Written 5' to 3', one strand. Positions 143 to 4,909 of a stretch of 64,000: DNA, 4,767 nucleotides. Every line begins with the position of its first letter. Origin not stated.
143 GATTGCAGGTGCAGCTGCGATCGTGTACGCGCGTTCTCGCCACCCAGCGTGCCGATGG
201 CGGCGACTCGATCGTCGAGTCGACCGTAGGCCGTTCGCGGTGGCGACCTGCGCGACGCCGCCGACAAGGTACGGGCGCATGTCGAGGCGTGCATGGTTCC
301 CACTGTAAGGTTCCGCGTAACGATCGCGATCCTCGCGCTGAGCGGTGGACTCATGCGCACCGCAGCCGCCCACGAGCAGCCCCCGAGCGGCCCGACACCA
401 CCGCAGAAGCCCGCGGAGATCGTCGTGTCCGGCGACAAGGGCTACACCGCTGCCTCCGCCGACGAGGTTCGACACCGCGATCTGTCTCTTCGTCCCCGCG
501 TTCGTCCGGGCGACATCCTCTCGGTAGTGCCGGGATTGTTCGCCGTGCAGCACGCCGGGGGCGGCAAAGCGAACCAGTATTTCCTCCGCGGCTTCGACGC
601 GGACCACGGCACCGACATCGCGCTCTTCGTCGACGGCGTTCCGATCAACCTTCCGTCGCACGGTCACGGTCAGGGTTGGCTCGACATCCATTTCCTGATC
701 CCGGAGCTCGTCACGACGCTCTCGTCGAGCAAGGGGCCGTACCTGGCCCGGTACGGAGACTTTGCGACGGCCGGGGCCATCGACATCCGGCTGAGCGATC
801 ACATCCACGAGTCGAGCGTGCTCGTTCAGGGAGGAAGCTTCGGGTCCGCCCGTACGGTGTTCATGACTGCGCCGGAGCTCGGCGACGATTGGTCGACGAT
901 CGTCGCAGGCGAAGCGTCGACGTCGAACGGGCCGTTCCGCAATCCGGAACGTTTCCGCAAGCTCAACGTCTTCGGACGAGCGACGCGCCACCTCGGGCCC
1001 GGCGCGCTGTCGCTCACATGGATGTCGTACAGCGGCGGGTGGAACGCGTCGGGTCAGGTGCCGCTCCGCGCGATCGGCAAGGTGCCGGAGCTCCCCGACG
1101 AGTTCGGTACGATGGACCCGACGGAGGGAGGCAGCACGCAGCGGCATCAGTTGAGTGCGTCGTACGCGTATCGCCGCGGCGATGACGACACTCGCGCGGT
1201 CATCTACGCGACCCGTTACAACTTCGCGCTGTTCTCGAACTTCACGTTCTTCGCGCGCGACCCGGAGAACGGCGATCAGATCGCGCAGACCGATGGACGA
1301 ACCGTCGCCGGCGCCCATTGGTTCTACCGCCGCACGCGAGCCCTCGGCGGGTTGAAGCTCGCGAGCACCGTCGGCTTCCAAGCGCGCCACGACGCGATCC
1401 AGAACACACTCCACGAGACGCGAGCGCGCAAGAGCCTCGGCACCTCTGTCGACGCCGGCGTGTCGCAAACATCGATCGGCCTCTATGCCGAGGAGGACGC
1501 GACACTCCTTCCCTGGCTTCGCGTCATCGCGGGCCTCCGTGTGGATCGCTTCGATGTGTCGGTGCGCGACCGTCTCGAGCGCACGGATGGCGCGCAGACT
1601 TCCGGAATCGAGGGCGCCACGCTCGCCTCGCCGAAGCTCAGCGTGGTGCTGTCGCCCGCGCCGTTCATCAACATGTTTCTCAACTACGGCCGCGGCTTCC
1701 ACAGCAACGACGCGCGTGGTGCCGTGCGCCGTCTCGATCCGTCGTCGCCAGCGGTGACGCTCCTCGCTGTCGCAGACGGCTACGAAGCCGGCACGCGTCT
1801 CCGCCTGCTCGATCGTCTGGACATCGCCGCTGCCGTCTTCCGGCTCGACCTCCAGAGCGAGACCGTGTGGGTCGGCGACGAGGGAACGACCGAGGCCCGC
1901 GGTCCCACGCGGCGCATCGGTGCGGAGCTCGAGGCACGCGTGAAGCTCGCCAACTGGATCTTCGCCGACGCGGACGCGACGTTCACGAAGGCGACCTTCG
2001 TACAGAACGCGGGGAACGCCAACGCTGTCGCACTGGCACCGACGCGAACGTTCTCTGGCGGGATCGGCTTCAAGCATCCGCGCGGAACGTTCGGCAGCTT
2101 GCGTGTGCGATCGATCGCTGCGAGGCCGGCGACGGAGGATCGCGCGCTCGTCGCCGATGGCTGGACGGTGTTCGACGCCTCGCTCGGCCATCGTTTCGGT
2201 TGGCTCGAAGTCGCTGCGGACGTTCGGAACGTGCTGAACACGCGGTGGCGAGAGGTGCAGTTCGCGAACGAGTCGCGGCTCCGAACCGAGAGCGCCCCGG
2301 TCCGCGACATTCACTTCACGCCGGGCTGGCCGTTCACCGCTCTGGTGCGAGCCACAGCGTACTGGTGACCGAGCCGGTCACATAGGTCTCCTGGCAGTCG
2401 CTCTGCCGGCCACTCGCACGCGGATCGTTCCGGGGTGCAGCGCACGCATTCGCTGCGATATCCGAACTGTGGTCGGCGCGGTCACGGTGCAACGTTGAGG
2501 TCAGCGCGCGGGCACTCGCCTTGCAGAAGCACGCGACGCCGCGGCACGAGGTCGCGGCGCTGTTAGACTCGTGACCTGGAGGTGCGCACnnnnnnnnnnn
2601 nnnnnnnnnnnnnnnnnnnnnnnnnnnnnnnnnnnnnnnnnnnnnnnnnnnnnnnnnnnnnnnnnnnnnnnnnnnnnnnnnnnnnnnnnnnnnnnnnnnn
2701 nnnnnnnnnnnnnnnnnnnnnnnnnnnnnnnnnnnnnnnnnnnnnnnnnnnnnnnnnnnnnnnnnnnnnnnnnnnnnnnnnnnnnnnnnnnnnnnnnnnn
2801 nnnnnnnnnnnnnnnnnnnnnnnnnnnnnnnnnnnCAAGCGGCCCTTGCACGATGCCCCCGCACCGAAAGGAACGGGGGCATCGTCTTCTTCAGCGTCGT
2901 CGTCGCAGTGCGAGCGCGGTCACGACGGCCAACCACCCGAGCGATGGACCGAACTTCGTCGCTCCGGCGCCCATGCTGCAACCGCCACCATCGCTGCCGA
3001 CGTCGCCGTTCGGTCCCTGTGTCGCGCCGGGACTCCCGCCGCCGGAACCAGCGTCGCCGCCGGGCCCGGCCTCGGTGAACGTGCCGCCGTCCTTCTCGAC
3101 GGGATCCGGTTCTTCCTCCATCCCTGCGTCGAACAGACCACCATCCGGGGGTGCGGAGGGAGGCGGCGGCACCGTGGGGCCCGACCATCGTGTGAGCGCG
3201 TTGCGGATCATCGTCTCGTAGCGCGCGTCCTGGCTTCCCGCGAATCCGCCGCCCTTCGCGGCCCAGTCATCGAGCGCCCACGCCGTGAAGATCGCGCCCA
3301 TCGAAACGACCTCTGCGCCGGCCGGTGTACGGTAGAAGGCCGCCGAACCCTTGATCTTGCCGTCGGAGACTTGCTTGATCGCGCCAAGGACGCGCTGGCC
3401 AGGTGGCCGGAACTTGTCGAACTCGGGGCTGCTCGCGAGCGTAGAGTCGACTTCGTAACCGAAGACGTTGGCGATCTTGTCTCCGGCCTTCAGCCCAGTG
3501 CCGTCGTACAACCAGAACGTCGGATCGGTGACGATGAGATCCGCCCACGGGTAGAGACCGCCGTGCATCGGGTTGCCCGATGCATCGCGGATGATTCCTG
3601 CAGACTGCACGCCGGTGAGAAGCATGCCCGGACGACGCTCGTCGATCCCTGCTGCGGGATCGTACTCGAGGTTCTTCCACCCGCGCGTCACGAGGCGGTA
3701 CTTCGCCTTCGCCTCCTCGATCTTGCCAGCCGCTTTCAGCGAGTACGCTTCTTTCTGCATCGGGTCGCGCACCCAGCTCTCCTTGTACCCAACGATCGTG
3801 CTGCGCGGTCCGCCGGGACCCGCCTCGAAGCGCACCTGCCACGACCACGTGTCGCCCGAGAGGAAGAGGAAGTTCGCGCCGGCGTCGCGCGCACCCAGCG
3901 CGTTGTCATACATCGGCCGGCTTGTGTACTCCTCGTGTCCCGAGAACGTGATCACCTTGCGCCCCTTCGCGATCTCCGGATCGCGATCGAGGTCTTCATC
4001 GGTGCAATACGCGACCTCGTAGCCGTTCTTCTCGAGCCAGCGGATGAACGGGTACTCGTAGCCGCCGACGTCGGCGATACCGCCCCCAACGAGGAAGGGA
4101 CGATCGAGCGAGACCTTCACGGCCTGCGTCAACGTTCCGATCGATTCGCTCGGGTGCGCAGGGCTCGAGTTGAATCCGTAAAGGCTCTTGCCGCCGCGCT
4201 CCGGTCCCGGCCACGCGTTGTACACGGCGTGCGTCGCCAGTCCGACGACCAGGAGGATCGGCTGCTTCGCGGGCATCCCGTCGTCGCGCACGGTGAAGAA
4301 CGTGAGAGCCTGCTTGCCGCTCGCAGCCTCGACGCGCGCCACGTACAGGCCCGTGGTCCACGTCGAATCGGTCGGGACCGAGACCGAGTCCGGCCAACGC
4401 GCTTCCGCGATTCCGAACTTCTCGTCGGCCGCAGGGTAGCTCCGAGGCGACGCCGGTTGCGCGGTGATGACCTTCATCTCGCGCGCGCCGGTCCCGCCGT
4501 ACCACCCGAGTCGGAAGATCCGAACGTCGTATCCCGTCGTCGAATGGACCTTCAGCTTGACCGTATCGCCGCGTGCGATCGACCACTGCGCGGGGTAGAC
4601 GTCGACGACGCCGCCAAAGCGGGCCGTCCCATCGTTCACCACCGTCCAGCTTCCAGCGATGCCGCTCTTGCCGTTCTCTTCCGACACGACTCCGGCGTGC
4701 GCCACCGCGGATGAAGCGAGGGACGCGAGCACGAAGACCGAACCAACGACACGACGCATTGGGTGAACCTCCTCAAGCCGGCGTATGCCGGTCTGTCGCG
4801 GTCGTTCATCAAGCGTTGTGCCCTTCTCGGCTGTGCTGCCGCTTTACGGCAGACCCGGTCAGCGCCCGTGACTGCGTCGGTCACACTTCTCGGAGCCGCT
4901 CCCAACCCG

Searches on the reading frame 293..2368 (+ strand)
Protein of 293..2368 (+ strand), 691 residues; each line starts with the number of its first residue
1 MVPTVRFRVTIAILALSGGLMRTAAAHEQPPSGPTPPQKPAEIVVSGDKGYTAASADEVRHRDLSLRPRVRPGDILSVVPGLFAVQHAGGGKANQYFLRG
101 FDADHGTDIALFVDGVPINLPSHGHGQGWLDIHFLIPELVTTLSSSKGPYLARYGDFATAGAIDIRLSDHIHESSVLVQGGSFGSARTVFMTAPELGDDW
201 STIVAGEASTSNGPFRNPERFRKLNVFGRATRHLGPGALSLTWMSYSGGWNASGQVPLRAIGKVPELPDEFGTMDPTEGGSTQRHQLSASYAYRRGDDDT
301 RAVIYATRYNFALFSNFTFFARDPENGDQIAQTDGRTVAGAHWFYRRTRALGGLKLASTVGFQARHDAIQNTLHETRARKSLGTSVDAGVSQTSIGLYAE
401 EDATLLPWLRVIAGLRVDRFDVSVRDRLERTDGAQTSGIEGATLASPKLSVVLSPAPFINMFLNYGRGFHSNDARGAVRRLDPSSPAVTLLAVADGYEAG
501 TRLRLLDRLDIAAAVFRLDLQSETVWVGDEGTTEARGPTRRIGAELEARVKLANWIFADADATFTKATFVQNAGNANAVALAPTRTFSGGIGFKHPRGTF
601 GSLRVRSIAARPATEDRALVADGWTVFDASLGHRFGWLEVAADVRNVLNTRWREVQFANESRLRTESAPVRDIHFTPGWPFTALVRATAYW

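Call 12: search_protein_families(library=ncbifam, proteins=[window:293-2368:+], max_evalue=1)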
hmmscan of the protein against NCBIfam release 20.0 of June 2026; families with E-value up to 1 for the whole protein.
window:293-2368:+ (691 aa): 9 families
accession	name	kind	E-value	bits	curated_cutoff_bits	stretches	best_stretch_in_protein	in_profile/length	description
TIGR01783.1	TonB-siderophor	subfamily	1.2e-18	67.1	223.5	2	384-658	351-626/649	TonB-dependent siderophore receptor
NF041535.1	TonB_rec_PqqU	equivalog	1.4e-12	46.7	1200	2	408-672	385-664/676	TonB-dependent receptor PqqU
TIGR01785.1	TonB-hemin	subfamily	3.2e-11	42.4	316.85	2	357-654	326-656/677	TonB-dependent heme/hemoglobin receptor family protein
TIGR01786.1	TonB-hemlactrns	subfamily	1e-09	37.4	323.75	2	372-469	370-462/719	TonB-dependent hemoglobin/transferrin/lactoferrin family receptor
NF007926.1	PRK10641.1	equivalog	4.9e-05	22.1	836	1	74-213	66-199/617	TonB-dependent vitamin B12 receptor BtuB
TIGR01779.1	TonB-B12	equivalog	6.8e-05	21.6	599.7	1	74-166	67-152/614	TonB-dependent vitamin B12 receptor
NF038079.1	TonB_sider_MxcH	equivalog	0.00012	20.3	925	1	32-189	107-262/792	TonB-dependent siderophore myxochelin receptor MxcH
NF010651.0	PRK14050.1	equivalog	0.0017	16.5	884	1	495-569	539-614/730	TonB-dependent siderophore receptor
NF049945.1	TonB_dep_FCYXU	equivalog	0.066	11.8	825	1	94-168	96-167/697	TonB-dependent receptor, FCYXU motif-type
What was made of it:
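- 293..2368 (+): TonB-dependent receptor upstream of locus 1. A possible uptake partner, but specific to this window. NCBIfam TonB-siderophore subfamily hit, below cutoff (call 12).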

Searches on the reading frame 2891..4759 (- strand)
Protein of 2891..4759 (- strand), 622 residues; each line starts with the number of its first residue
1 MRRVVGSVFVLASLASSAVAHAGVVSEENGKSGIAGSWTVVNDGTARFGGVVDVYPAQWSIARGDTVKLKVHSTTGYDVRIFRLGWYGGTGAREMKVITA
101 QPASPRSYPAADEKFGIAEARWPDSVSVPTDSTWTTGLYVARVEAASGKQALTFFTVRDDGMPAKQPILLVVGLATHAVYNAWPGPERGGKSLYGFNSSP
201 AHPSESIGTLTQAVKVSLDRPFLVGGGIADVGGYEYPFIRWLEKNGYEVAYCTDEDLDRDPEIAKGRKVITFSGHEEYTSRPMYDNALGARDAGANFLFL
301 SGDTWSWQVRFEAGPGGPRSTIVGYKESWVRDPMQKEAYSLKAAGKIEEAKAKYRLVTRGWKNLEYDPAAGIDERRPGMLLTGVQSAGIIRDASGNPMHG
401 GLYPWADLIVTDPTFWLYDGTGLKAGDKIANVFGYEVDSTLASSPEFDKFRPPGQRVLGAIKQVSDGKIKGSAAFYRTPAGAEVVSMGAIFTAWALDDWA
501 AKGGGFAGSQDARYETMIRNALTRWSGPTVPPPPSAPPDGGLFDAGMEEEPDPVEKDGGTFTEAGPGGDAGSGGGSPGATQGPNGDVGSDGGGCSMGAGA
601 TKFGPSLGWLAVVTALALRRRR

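Call 12: search_protein_families(library=ncbifam, proteins=[window:2891-4759:-], max_evalue=1)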
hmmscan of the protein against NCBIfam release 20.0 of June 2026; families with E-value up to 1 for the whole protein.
window:2891-4759:- (622 aa): 3 families
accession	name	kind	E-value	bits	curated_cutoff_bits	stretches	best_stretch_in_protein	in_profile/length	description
TIGR03901.2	MYXO-CTERM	domain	0.0097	16.3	20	1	590-622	1-33/34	MYXO-CTERM sorting domain-containing protein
NF033191.4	JDVT-CTERM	domain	0.032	14.1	27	1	589-622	1-33/35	JDVT-CTERM domain-containing protein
NF045638.1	Mrt_dep_phytase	exception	0.11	11.2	440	1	553-622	360-428/430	myxosortase-dependent phytase-like phosphatase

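Call 21: search_protein_families(library=pfam, proteins=[window:2891-4759:-], max_evalue=0.001)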
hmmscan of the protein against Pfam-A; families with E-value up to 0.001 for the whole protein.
window:2891-4759:- (622 aa): 1 family
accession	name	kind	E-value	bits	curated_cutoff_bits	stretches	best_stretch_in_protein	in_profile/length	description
PF20254.3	DMFA2_C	-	7.5e-73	246.5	27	1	79-497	2-369/374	N,N-dimethylformamidase beta subunit-like, C-terminal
